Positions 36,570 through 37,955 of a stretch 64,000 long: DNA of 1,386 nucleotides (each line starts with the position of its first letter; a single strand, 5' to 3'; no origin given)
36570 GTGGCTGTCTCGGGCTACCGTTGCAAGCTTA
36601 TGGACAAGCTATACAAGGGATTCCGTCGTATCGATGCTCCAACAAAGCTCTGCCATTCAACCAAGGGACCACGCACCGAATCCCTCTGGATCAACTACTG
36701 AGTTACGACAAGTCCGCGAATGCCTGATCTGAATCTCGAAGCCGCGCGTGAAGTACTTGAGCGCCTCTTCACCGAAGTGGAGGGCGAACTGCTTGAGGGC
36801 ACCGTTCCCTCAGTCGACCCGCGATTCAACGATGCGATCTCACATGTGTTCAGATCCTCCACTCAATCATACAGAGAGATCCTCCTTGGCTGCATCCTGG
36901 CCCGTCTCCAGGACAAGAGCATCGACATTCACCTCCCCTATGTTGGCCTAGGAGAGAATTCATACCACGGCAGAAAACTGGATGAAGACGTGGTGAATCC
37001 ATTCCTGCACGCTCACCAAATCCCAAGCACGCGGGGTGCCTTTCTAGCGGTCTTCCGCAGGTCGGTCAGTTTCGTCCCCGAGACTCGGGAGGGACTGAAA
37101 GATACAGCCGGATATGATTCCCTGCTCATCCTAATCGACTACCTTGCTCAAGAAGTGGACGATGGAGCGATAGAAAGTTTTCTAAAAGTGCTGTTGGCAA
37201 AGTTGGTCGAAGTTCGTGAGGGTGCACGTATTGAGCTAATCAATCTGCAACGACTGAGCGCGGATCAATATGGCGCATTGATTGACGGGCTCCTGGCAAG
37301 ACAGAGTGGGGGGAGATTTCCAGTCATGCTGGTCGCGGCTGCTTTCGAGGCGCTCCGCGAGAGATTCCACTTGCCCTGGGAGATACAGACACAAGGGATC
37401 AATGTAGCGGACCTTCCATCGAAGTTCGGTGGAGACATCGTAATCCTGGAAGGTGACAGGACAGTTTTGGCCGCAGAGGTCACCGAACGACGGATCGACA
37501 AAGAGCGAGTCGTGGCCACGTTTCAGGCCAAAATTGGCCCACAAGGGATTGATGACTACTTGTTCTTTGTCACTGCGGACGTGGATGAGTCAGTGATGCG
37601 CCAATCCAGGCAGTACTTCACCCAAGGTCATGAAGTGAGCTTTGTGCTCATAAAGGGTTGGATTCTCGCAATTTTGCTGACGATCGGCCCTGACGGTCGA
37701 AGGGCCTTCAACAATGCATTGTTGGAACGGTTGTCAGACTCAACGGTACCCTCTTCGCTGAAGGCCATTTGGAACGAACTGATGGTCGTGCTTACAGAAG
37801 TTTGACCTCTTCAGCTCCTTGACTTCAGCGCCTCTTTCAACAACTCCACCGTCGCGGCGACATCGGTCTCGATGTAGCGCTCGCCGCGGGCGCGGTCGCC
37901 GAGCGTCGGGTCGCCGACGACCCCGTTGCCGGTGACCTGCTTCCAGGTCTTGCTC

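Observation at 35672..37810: Low-GC island carrying a Dam-family adenine methyltransferase and an unknown 361-aa partner, inserted exactly between glcF and a creatininase gene: candidate type II R-M (or other MTase-linked defence) module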

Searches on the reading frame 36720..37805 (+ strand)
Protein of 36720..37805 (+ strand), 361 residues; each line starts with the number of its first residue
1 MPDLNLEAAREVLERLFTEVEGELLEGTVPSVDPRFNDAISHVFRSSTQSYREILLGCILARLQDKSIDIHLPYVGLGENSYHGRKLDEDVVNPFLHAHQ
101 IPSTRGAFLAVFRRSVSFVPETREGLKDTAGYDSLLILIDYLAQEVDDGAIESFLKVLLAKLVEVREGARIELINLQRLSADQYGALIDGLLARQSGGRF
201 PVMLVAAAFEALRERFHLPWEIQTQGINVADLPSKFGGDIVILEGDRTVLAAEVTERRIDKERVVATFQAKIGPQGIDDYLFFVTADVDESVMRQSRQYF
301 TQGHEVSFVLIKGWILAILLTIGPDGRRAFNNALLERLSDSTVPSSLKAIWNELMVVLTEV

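Call 3: search_protein_families(library=pfam, proteins=[window:36720-37805:+], max_evalue=0.1)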
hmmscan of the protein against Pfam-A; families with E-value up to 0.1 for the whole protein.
window:36720-37805:+ (361 aa): 1 family
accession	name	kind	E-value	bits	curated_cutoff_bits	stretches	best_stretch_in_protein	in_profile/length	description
PF09566.16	RE_SacI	-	0.0015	18.9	19.3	1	42-284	34-274/276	SacI restriction endonuclease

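Call 4: search_protein_families(library=padloc, proteins=[window:36720-37805:+], max_evalue=0.1)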
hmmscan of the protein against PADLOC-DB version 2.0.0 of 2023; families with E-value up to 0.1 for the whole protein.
window:36720-37805:+ (361 aa): 0 families

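Call 5: search_protein_families(library=ncbifam, proteins=[window:36720-37805:+], max_evalue=0.1)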
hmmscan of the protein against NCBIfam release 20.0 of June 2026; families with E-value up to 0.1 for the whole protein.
window:36720-37805:+ (361 aa): 0 families

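Call 6: search_solved_structures(query=window:36720-37805:+, max_evalue=10)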
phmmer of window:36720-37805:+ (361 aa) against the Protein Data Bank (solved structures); distinct sequences matched with E-value up to 10: 1.
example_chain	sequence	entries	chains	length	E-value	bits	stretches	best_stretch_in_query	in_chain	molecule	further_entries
2lse_A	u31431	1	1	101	0.29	13.5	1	7-59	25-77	Four Helix Bundle Protein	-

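Call 7: find_homologous_proteins(query=window:36720-37805:+, max_evalue=0.001)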
Query window:36720-37805:+ (361 aa): 510 proteins with E <= 0.001 among 8000 candidates; the best 120 are listed.
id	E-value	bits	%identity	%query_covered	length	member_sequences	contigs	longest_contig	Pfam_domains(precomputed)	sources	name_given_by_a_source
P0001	2.0e-232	788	100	100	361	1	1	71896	PF09566.18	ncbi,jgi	-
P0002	2.2e-117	410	54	100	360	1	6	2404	PF09566.18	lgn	-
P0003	6.4e-117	409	53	99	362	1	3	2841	PF09566.18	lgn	-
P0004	1.6e-116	407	53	98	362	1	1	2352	PF09566.18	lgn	-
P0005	2.0e-116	407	54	100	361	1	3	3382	PF09566.18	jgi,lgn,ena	-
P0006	4.5e-116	406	53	100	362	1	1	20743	PF09566.18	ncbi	ncbi:MAG: hypothetical protein NVS9B14_08350 [Candidatus Acidiferrum sp.]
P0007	4.9e-116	406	54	98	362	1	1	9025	PF09566.18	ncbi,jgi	-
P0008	5.5e-116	406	53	99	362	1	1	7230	PF09566.18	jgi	jgi:hypothetical protein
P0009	2.8e-115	403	53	99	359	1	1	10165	PF09566.18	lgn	-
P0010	3.3e-115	403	54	98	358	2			PF09566.18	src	-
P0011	5.1e-115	402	51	100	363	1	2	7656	PF09566.18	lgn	-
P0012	1.0e-114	401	54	99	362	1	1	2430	PF09566.18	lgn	-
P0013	2.7e-114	400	52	98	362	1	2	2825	PF09566.18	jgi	jgi:hypothetical protein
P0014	2.8e-114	400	51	99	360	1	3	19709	PF09566.18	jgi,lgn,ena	-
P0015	3.5e-114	400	52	99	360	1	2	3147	PF09566.18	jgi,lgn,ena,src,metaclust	metaclust:\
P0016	3.9e-114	399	52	100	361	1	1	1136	PF09566.18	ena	-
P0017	5.3e-114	399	51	100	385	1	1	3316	PF09566.18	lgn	-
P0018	9.7e-114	398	52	100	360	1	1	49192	PF09566.18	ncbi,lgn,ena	-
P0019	1.2e-113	398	53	98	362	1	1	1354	PF09566.18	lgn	-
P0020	1.6e-113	398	51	99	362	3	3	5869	PF09566.18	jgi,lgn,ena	jgi:hypothetical protein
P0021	1.8e-113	397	52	98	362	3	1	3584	PF09566.18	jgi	jgi:hypothetical protein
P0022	4.5e-113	396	51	99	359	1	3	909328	PF09566.18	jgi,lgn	jgi:hypothetical protein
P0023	5.0e-113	396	52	99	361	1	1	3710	PF09566.18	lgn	-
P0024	6.3e-113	396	54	97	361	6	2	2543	PF09566.18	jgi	-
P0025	1.6e-112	394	54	99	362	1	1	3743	PF09566.18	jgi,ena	jgi:hypothetical protein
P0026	2.2e-112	394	53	98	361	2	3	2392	PF09566.18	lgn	-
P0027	2.8e-112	393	52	98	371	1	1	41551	PF09566.18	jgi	jgi:hypothetical protein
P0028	4.6e-112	393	52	99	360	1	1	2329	PF09566.18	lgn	-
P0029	8.8e-112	392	51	98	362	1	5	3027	PF09566.18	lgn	-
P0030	9.4e-112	392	51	98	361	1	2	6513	PF09566.18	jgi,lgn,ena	jgi:hypothetical protein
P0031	1.3e-111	391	53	99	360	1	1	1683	PF09566.18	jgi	jgi:hypothetical protein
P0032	1.5e-111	391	52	98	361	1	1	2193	PF09566.18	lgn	-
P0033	2.3e-111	390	51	100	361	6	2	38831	PF09566.18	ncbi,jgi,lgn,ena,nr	ncbi:MAG TPA: hypothetical protein VEL77_01970 [Rugosimonospora sp.]|nr:hypothetical protein [Rugosi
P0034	2.6e-111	390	52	98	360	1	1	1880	PF09566.18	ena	-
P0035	2.8e-111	390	52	98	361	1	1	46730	PF09566.18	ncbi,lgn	-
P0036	4.3e-111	389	51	100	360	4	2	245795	PF09566.18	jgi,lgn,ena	-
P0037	4.6e-111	389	51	99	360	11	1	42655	PF09566.18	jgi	jgi:SacI restriction endonuclease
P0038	8.1e-111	389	53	98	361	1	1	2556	PF09566.18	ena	-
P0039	1.1e-110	388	52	98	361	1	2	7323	PF09566.18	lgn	-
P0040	1.4e-110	388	53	98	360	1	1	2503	PF09566.18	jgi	-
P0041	1.5e-110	388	52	98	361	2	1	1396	PF09566.18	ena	-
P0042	3.6e-110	386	51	100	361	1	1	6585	PF09566.18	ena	-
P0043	4.0e-110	386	50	98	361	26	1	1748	PF09566.18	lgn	-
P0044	4.0e-110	386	52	98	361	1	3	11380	PF09566.18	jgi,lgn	jgi:hypothetical protein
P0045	6.5e-110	386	52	99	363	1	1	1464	PF09566.18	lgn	-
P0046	6.7e-110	386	51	100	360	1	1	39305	PF09566.18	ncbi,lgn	-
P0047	7.7e-110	385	50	100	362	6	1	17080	PF09566.18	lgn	-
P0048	8.8e-110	385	50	100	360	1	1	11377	PF09566.18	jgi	jgi:hypothetical protein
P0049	1.2e-109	385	50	99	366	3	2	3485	PF09566.18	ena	-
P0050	1.3e-109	385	52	100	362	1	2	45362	PF09566.18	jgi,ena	jgi:hypothetical protein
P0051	1.3e-109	385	52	100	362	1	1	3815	PF09566.18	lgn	-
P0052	1.4e-109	385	51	100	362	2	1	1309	PF09566.18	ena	-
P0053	2.1e-109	384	52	99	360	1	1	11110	PF09566.18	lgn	-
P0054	3.2e-109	383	50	100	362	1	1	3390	PF09566.18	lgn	-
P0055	3.4e-109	383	51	100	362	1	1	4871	PF09566.18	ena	-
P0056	4.3e-109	383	50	100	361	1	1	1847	PF09566.18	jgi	-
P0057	7.2e-109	382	52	98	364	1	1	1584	PF09566.18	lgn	-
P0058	8.4e-109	382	50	99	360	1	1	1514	PF09566.18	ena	-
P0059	9.1e-109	382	53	91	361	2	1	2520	PF09566.18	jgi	-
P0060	1.2e-108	381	50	97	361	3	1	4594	PF09566.18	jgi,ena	jgi:hypothetical protein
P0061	1.9e-108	381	52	98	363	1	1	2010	PF09566.18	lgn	-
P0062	2.0e-108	381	52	99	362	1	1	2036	PF09566.18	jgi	jgi:hypothetical protein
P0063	2.7e-108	380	51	100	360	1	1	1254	PF09566.18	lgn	-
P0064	3.4e-108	380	51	100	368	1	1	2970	PF09566.18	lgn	-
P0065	3.7e-108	380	50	100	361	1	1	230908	PF09566.18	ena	-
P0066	4.4e-108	380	51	99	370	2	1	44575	PF09566.18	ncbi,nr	ncbi:MAG: restriction endonuclease, SacI family [Chloroflexi bacterium]|nr:restriction endonuclease,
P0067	7.9e-108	379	50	100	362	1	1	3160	PF09566.18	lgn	-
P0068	1.4e-107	378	49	98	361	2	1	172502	PF09566.18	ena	-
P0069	1.9e-107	377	51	100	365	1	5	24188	PF09566.18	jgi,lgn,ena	jgi:hypothetical protein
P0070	2.1e-107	377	52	99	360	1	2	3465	PF09566.18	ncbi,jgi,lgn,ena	-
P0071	2.3e-107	377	50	100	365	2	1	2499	PF09566.18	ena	-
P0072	2.4e-107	377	51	98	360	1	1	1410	PF09566.18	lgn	-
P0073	2.5e-107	377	50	100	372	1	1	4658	PF09566.18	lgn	-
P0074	5.6e-107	376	51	98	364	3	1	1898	PF09566.18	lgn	-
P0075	7.3e-107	376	52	98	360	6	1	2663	PF09566.18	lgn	-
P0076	1.0e-106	375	51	99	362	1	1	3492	PF09566.18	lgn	-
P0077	1.1e-106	375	53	98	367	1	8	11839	PF09566.18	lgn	-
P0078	1.2e-106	375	50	100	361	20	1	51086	PF09566.18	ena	-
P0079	1.2e-106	375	51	97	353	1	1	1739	PF09566.18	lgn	-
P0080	1.5e-106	375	51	98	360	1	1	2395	PF09566.18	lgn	-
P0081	1.9e-106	374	52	99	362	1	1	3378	PF09566.18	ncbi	-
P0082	2.6e-106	374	50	99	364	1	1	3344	PF09566.18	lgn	-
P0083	3.8e-106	373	49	99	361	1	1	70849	PF09566.18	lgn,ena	-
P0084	3.9e-106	373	51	98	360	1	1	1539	PF09566.18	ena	-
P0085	5.0e-106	373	49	97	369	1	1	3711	PF09566.18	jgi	jgi:SacI-like restriction endonuclease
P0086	5.9e-106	373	50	98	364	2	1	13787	PF09566.18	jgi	jgi:SacI restriction endonuclease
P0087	1.0e-105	372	50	98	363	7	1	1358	PF09566.18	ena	-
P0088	1.5e-105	371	49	100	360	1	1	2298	PF09566.18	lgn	-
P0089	1.8e-105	371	50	99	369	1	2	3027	PF09566.18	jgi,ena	-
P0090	2.1e-105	371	47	99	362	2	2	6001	PF09566.18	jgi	jgi:hypothetical protein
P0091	2.4e-105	371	48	99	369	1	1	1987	PF09566.18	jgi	jgi:SacI-like restriction endonuclease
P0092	4.3e-105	370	50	100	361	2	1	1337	PF09566.18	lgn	-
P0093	5.8e-105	369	50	100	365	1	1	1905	PF09566.18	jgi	jgi:hypothetical protein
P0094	8.9e-105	369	48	99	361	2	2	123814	PF09566.18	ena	-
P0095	1.4e-104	368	49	98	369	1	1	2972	PF09566.18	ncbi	-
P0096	2.1e-104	368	51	100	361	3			PF09566.18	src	-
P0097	2.4e-104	367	50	99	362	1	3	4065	PF09566.18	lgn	-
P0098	2.7e-104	367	50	97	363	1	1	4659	PF09566.18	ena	-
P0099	2.9e-104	367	49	100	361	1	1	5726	PF09566.18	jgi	jgi:hypothetical protein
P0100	3.0e-104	367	49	100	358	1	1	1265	PF09566.18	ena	-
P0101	3.4e-104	367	49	97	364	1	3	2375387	PF09566.18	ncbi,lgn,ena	ncbi:MAG: restriction endonuclease, SacI family [Thermoguttaceae bacterium]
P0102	3.9e-104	367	50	98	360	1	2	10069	PF09566.18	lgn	-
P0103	5.0e-104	366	49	99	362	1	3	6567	PF09566.18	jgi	jgi:hypothetical protein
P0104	5.9e-104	366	48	100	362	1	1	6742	PF09566.18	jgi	jgi:hypothetical protein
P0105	7.9e-104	366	50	98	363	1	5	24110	PF09566.18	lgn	-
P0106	8.5e-104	365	48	98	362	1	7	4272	PF09566.18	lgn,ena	-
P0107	1.0e-103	365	50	98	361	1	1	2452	PF09566.18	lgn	-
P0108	1.7e-103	365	50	100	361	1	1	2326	PF09566.18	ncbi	-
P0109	2.2e-103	364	50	100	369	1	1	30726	PF09566.18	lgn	-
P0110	2.4e-103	364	48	98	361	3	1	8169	PF09566.18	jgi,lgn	jgi:hypothetical protein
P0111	2.7e-103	364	50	100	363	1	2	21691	PF09566.18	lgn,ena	-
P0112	3.9e-103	363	47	100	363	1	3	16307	PF09566.18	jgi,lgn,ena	jgi:hypothetical protein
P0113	4.1e-103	363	49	100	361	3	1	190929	PF09566.18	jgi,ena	jgi:hypothetical protein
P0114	5.1e-103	363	48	98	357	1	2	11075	PF09566.18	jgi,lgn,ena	-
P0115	6.6e-103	363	49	98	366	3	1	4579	PF09566.18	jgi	jgi:hypothetical protein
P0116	6.6e-103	363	48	99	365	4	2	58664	PF09566.18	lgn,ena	-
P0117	7.3e-103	362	49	98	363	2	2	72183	PF09566.18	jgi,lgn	jgi:hypothetical protein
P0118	7.4e-103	362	50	98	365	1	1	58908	PF09566.18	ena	-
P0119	9.2e-103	362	50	98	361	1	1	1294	PF09566.18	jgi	-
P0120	1.3e-102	362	48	99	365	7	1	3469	PF09566.18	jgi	-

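Call 10: find_encoding_contigs(protein=P0001, flank=10000, max_places=4)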
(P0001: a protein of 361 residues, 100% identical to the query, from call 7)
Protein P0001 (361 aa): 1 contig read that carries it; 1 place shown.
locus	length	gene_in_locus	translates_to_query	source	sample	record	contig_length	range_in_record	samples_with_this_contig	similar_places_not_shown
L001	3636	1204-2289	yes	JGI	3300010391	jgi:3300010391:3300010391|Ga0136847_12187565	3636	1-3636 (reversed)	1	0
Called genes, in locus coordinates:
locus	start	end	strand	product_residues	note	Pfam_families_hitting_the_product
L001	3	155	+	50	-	?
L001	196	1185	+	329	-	PF02086:MethyltransfD12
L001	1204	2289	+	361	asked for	PF09566:RE_SacI_N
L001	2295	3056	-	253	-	PF02633:Creatininase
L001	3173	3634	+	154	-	?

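Call 11: find_encoding_contigs(protein=P0101, flank=6000, max_places=3)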
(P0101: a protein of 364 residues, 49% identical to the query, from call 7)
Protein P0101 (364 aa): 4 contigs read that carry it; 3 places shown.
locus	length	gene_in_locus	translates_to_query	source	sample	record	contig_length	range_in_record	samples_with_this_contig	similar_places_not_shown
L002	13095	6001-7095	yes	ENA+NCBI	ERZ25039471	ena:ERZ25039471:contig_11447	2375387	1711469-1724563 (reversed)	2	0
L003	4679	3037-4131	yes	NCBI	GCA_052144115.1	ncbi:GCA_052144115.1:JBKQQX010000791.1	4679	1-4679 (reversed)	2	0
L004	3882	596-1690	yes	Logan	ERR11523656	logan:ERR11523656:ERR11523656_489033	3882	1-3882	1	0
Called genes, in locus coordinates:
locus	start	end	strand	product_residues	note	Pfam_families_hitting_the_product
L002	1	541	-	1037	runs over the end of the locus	-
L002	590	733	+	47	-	-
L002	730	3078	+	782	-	PF18998:Flg_new_2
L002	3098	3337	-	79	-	-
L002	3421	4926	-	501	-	PF01979:Amidohydro_1, PF07969:Amidohydro_3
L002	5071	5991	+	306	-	PF02086:MethyltransfD12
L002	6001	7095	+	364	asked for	PF09566:RE_SacI_N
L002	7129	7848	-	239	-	PF27311:AF_1994_N (faint)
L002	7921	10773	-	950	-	PF25021:TEN_NHL (weak), PF01436:NHL (weak), PF25021:TEN_NHL, PF01436:NHL (weak), PF25021:TEN_NHL, PF01436:NHL (weak), PF25021:TEN_NHL (weak), PF01436:NHL (weak), +12 more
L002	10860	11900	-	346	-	PF00155:Aminotran_1_2, PF01212:Beta_elim_lyase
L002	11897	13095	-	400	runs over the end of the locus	PF04055:Radical_SAM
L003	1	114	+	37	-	?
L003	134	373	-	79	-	-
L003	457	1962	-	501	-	PF01979:Amidohydro_1, PF07969:Amidohydro_3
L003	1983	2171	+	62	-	-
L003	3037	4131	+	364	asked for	PF09566:RE_SacI_N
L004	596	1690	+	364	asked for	PF09566:RE_SacI_N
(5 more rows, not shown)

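Call 12: find_encoding_contigs(protein=P0066, flank=6000, max_places=3)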
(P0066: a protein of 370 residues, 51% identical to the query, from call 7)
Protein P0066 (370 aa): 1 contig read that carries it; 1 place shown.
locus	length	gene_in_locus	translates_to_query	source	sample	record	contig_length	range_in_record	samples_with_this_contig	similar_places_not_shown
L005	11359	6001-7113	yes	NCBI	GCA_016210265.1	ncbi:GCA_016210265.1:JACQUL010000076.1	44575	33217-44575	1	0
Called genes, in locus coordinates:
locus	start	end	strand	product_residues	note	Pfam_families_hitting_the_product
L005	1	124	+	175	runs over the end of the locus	PF02620:YceD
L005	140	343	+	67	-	PF01783:Ribosomal_L32p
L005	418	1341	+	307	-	PF00698:Acyl_transf_1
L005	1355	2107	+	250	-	PF00106:adh_short, PF08659:KR, PF13561:adh_short_C2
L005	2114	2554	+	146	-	PF01029:NusB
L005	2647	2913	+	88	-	PF00550:PP-binding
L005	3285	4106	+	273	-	PF01925:TauE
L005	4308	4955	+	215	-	PF03167:UDG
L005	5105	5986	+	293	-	PF02086:MethyltransfD12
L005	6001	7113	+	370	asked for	PF09566:RE_SacI_N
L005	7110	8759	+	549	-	PF00753:Lactamase_B, PF23023:Anti-Pycsar_Apyc1 (faint), PF12706:Lactamase_B_2, PF22505:RNase_J_b_CASP, PF07521:RMMBL, PF17770:RNase_J_C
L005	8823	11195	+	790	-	PF17854:FtsK_alpha, PF01580:FtsK_SpoIIIE, PF09397:FtsK_gamma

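Call 23: search_protein_representatives(protein=window:36720-37805:+)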
Query: 361 residues. Proteins with E-value up to 0.001 (for the whole library): 336; up to 1e-10: 198; up to 1e-30: 86. The best 150 are listed.
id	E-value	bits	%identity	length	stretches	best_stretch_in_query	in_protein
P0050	4.1e-110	384.6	52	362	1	1-360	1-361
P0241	3.2e-98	345.5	46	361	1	1-360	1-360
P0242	5.5e-94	331.6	46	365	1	5-355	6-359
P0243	1.3e-92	327.1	47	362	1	4-356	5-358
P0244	9.4e-92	324.2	44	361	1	5-355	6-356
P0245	2.8e-89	316.1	45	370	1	7-355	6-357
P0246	8.4e-87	307.9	43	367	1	7-356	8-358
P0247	7.0e-85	301.6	43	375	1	5-355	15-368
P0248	5.1e-84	298.8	46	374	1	9-355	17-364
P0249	4.4e-81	289.1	42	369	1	3-354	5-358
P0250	1.3e-79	284.3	42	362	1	4-355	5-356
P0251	5.3e-78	279.0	43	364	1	2-355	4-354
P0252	6.3e-74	265.6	40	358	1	12-353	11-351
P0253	1.3e-73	264.6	46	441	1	22-292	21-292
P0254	4.0e-73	263.0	37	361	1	1-355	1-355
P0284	1.2e-52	195.6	34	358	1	8-354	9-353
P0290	1.1e-50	189.2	32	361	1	8-354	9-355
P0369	3.8e-18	82.2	26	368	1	5-355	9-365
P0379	1.9e-16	76.7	28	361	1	7-352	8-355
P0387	8.2e-16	74.5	27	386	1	16-316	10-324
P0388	2.6e-15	72.9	27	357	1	37-341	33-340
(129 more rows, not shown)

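Call 24: predict_structure(alignment_id=A1)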
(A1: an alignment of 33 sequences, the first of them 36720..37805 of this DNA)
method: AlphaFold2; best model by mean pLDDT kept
length: 361 residues; sequences in the alignment: 33
mean_pLDDT: 86.8   pTM: 0.74
mean pLDDT of the five models: 86.8, 86.3, 85.8, 83.8, 82.0
residues with pLDDT >= 90: 179; 70-90: 161; 50-70: 11; < 50: 10
segments of 3 or more residues with pLDDT < 50: 227-236
pLDDT, mean of each block of 10 residues (from residue 1): 85 94 84 88 91 95 92 84 89 91 79 75 86 95 93 95 87 83 93 86 94 94 65 54 84 82 85 77 90 91 89 96 94 92 86 88 54
secondary structure, 60 per line:
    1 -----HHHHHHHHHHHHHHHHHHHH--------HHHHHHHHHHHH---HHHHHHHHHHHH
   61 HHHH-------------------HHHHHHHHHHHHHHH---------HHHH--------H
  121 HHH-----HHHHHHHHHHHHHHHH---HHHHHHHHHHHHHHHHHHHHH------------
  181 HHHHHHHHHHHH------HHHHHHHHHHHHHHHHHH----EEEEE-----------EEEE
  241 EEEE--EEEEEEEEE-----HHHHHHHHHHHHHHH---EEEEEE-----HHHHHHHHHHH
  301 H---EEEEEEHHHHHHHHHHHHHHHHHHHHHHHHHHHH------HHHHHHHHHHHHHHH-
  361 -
elements in order: H6-25 H34-45 H49-64 H84-98 H108-111 H120-123 H129-144 H148-168 H181-192 H199-216 E221-225 E237-244 E247-255 H261-275 E279-284 H290-301 E305-310 H311-338 H345-359

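Call 31: fold_search(model_id=the predicted structure, library=pdb)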
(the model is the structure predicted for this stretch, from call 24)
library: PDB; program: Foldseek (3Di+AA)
matches with E <= 10: 251; with E <= 0.001: 3
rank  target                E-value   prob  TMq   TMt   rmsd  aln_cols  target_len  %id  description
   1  7e8r                  1.6e-11  1.00  0.38  0.39  14.1       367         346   17  EcoT38I restriction endonuclease (released 2022-03-02)
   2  7edb_A                3.3e-10  1.00  0.40  0.42  17.1       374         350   16  EcoT38I restriction endonuclease complexed with DNA (released 2022-03-16)
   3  7edb_B                5.6e-10  1.00  0.39  0.41  18.3       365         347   15  EcoT38I restriction endonuclease complexed with DNA (released 2022-03-16)
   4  4f0p_C                3.0e-02  0.98  0.26  0.22  19.2       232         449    9  MspJI Restriction Endonuclease - P31 Form (released 2012-08-08)
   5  4f0p_B                3.1e-02  0.97  0.26  0.22  21.4       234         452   12  MspJI Restriction Endonuclease - P31 Form (released 2012-08-08)
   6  4f0q_D                5.6e-02  0.95  0.25  0.21  18.7       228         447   11  MspJI Restriction Endonuclease - P21 Form (released 2012-08-08)
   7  4c2m_E                1.8e-01  0.99  0.20  0.32  10.7       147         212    9  Structure of RNA polymerase I at 2.8 A resolution (released 2013-10-23)
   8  8hil_E                1.9e-01  0.90  0.20  0.31   7.8       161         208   12  A cryo-EM structure of B. oleracea RNA polymerase V at 3.57 Angstrom (released 2023-03-22)
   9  5lhc_B                1.9e-01  0.69  0.23  0.16  17.5       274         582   12  The structure of D456A mutant of Nt.BspD6I nicking endonuclease at 0.24 nm resolution . (released 2017-08-16)
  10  9ja1_E                2.0e-01  0.98  0.21  0.33   7.4       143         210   12  The RNA polymerase II elongation complex from Saccharomyces cerevisiae (released 2024-09-04)
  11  6exv_E                2.1e-01  0.99  0.22  0.34   6.2       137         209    8  Structure of mammalian RNA polymerase II elongation complex inhibited by Alpha-amanitin (released 2018-03-21)
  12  1dc1_B                2.8e-01  0.54  0.23  0.26  13.5       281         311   10  RESTRICTION ENZYME BSOBI/DNA COMPLEX STRUCTURE: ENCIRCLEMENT OF THE DNA AND HISTIDINE-CATALYZED HYDROLYSIS WITHIN A CA (released 2001-02-21)
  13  3hrg                  2.9e-01  0.85  0.17  0.22   7.7       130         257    8  Crystal structure of Bacteroides thetaiotaomicron BT_3980, protein with actin-like ATPase fold and unknown function (NP_ (released 2009-06-23)
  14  5xog_E                3.5e-01  0.94  0.21  0.33   6.6       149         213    9  RNA Polymerase II elongation complex bound with Spt5 KOW5 and Elf1 (released 2017-08-16)
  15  5iy6_E                3.5e-01  0.85  0.21  0.32   7.6       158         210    9  Human holo-PIC in the closed state (released 2016-05-18)
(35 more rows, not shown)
